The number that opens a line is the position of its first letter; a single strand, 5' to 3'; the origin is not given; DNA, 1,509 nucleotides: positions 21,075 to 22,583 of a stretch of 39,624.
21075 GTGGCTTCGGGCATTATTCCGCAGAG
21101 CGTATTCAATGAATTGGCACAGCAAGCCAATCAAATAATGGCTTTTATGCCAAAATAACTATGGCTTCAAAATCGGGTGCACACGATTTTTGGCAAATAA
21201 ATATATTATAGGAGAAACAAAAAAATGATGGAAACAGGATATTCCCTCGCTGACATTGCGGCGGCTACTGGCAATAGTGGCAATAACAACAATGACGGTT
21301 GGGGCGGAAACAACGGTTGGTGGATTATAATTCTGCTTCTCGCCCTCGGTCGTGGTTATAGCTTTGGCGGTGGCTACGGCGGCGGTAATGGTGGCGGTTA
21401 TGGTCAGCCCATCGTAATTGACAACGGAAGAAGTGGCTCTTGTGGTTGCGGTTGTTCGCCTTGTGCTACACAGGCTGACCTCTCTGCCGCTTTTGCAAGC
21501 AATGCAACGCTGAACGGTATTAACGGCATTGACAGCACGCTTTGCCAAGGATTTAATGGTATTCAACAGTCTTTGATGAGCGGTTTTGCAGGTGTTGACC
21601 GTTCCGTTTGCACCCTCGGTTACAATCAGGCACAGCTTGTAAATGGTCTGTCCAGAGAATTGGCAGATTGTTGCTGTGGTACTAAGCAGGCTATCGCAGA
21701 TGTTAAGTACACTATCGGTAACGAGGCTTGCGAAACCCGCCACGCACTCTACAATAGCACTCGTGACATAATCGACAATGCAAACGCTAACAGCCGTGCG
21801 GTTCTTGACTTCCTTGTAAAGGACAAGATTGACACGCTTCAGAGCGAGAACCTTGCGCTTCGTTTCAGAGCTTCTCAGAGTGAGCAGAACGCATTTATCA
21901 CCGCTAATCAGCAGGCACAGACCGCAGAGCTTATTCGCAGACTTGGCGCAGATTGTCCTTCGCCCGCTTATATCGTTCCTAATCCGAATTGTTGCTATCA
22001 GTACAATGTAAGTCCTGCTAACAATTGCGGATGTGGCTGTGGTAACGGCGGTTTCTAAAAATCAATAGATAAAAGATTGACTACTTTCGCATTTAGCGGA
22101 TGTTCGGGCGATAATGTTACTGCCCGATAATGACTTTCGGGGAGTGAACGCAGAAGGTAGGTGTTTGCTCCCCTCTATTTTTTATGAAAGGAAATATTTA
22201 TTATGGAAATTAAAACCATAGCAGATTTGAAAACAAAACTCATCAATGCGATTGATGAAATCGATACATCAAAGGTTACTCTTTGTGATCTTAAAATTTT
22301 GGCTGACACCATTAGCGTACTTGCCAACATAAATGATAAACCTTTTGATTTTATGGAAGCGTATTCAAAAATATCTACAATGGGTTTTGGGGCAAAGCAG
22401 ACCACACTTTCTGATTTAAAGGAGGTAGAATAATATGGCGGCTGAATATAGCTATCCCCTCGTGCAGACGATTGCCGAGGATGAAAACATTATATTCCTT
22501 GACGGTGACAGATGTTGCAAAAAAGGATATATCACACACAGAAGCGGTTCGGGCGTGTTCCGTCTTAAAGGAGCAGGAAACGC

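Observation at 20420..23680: Orphan accessory cassette of low-complexity, Cys-rich and jelly-roll proteins between the lysis and early regions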

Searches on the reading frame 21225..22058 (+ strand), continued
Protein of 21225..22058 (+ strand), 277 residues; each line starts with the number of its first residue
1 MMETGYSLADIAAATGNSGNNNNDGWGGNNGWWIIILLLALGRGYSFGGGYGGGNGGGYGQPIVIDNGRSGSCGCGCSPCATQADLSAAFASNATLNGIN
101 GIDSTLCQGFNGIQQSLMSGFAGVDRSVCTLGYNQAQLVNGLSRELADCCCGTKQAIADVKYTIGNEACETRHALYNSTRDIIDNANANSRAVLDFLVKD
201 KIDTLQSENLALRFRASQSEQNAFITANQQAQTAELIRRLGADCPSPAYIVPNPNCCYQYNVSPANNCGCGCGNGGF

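Call 84: get_annotated_region(hit=H25, flank=3500)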
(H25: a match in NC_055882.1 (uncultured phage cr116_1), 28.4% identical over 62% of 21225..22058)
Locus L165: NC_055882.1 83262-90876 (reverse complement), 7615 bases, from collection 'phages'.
description: CrAssphage cr116_1, complete genome.
organism: uncultured phage cr116_1 (NCBI taxid 2772073)
taxonomy: Viruses; Duplodnaviria; Heunggongvirae; Uroviricota; Caudoviricetes; Crassvirales; Steigviridae; Asinivirinae; Pamirivirus; Pamirivirus faecium
host: -; source: human feces; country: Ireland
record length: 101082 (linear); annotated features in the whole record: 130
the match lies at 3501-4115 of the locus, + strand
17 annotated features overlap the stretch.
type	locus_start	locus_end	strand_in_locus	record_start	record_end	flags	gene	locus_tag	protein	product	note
CDS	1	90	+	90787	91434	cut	-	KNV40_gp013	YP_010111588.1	hypothetical protein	gp_24166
CDS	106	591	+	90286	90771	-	-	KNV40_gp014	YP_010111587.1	hypothetical protein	gp_24165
CDS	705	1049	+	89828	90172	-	-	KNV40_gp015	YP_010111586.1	hypothetical protein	gp_24164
CDS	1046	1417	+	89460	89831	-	-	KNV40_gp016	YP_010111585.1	lysis regulatory protein/holin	gp_24163; Phage lysis regulatory protein/holin [phiCrAss001]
CDS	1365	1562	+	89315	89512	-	-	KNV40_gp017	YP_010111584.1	hypothetical protein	gp_24162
CDS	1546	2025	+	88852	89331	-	-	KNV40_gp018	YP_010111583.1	L,D-carboxypeptidase/transpeptidase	gp_24161; L,D-carboxypeptidase/Transpeptidase [phiCrAss001]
CDS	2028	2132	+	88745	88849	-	-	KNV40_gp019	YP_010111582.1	hypothetical protein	gp_24160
CDS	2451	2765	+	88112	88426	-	-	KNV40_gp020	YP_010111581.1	terminase small subunit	gp_24159; Excisionase, terminase small subunit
CDS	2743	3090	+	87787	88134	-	-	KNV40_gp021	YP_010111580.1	VOG3488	gp_24158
CDS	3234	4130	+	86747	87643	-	-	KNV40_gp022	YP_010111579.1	spike protein/glycoprotein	gp_24157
CDS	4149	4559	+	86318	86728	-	-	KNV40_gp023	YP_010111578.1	hypothetical protein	gp_24156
CDS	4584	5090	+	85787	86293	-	-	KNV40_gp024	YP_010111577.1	hypothetical protein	gp_24155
CDS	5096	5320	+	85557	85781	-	-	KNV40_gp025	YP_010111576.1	hypothetical protein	gp_24154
CDS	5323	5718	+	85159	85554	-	-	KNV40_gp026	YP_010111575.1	hypothetical protein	gp_24153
CDS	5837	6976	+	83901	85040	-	-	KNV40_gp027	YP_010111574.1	hypothetical protein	gp_24152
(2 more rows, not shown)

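Call 102: search_dna_similar(query=L165:3234-4127:+, collection=phages, mode=protein, max_rows=40, max_evalue=0.001)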
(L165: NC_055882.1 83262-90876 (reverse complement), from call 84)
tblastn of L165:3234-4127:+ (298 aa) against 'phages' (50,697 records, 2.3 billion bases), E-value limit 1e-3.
Records with a match: 35; places in all: 35; records where one place covers at least 80% of the query: 16.
Best place of each record, by identity: >=99% 2; <60% 33.
By first word of the organism name: uncultured 18; Bacteriophage 8; Caudoviricetes 4; Dulem 2; Bacteroides 1; phage 1; crAssphage 1.
By host as written in the record: - 28; Methanomassiliicoccales 4; Bacteroides uniformis MB20-41 1; Eulemur fulvus collaris 1; Propithecus coquereli 1.
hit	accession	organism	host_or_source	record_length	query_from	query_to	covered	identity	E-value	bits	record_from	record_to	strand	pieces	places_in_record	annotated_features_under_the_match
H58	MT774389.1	uncultured phage cr116_1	human feces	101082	1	285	96%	100.0%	2e-139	439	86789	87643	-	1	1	spike protein/glycoprotein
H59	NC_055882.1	uncultured phage cr116_1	human feces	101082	1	285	96%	100.0%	2e-139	439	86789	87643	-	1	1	spike protein/glycoprotein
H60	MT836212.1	Bacteriophage sp.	human fecal samples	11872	3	285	95%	49.1%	8e-39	150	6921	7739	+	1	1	record has no annotation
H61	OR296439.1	Bacteroides phage C3_41T2LP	Bacteroides uniformis MB20-41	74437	3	285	95%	46.1%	2e-40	155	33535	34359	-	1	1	outer capsid protein/viral fiber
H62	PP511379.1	Dulem virus 40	Eulemur fulvus collaris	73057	1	285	96%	43.5%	9e-40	153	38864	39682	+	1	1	hypothetical protein (x2)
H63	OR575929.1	phage csAssE-Sib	human gut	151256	19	285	90%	43.4%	4e-44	166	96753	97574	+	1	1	spike protein/glycoprotein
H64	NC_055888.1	uncultured phage cr52_1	human feces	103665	24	285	88%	42.3%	4e-36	142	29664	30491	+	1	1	spike protein/glycoprotein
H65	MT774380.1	uncultured phage cr1_1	human feces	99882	11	285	92%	39.5%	3e-29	122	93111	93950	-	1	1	spike protein/glycoprotein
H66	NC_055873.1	uncultured phage cr1_1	human feces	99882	11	285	92%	39.5%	3e-29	122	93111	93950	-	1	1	spike protein/glycoprotein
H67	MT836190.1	Bacteriophage sp.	human fecal samples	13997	3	251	84%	43.1%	2e-34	137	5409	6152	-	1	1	record has no annotation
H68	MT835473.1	Bacteriophage sp.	human fecal samples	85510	24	285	88%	40.8%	9e-30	124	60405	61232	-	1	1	record has no annotation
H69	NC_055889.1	uncultured phage cr53_1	human feces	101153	79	285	69%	51.2%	3e-38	149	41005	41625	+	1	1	spike protein/glycoprotein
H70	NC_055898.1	uncultured phage cr115_1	human feces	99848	79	285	69%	51.2%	4e-38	148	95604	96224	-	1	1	spike protein/glycoprotein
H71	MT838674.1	Bacteriophage sp.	human fecal samples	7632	79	285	69%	50.0%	6e-31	127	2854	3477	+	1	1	record has no annotation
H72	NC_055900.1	uncultured phage cr125_1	human feces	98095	79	285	69%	48.6%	9e-35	139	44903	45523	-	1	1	spike protein/glycoprotein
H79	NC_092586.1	Caudoviricetes sp. vir215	Methanomassiliicoccales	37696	15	251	80%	30.3%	4e-6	54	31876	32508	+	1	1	hypothetical protein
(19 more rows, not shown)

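Call 103: get_annotated_region(hit=H79, flank=4000)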
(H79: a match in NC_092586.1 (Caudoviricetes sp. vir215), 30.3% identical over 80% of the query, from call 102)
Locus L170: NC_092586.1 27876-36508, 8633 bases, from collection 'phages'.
description: Caudoviricetes sp. vir215 genomic sequence.
organism: Caudoviricetes sp. vir215 (NCBI taxid 3068354)
taxonomy: Viruses; Duplodnaviria; Heunggongvirae; Uroviricota; Caudoviricetes
host: Methanomassiliicoccales; source: gut metagenome; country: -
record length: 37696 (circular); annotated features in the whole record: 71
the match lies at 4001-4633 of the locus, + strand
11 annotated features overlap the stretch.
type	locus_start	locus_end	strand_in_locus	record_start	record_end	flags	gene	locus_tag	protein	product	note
CDS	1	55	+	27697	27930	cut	-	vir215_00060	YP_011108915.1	hypothetical protein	phrog_1048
CDS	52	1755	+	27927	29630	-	-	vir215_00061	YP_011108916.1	tail protein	phrog_5302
CDS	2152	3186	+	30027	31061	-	-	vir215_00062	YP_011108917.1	reverse transcriptase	phrog_1423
CDS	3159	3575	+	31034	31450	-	-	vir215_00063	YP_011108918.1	hypothetical protein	-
CDS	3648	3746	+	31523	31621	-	-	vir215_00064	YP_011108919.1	hypothetical protein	-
CDS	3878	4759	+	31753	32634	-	-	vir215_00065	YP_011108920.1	hypothetical protein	phrog_16490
CDS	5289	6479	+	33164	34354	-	-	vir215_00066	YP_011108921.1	hypothetical protein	-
CDS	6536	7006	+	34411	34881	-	-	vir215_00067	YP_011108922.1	hypothetical protein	-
CDS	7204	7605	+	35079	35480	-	-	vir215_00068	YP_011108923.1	hypothetical protein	-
CDS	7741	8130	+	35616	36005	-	-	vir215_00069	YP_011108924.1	hypothetical protein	-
CDS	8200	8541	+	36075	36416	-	-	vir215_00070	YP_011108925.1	hypothetical protein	-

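Call 109: search_solved_structures(query=A1, max_evalue=5)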
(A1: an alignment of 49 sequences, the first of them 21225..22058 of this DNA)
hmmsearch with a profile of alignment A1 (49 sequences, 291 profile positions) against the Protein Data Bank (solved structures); distinct sequences matched with E-value up to 5: 5.
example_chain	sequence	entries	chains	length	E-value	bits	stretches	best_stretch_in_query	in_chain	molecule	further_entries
9j1k_J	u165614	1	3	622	1.1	11.5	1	97-160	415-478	FtbJ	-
8qbr_A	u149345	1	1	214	1.8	10.8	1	97-203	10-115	Membrane-associated protein Vipp1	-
8qbv_A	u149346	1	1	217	1.9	10.8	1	97-203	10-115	Membrane-associated protein Vipp1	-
8qbw_A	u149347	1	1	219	1.9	10.7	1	97-203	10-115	Phage shock protein A, PspA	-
6zvr_B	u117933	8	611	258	2.8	10.2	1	97-203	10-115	Vipp1 | Phage shock protein A, PspA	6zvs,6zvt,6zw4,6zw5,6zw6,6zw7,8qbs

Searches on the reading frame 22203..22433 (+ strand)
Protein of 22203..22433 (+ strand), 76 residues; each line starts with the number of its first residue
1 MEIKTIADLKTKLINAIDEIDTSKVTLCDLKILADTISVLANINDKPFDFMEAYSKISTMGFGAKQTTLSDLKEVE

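Call 6: search_protein_families(library=pfam, proteins=[window:22203-22433:+], max_evalue=1)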
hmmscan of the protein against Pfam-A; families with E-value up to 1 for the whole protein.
window:22203-22433:+ (76 aa): 0 families

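Call 7: search_protein_families(library=phrogs, proteins=[window:22203-22433:+], max_evalue=0.1)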
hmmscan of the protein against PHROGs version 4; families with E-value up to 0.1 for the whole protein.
window:22203-22433:+ (76 aa): 0 families

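Call 12: search_protein_families(library=ncbifam, proteins=[window:22203-22433:+], max_evalue=1)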
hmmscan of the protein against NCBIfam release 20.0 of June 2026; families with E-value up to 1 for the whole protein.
window:22203-22433:+ (76 aa): 1 family
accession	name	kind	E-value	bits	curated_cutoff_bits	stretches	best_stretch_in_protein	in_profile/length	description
NF004745.0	PRK06076.1-6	equivalog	0.086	12.1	450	1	36-58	206-228/341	NADH-quinone oxidoreductase subunit NuoH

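Call 70: search_protein_families(library=padloc, proteins=[window:22203-22433:+], max_evalue=1)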
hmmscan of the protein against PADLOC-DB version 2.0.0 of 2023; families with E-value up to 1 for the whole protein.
window:22203-22433:+ (76 aa): 0 families
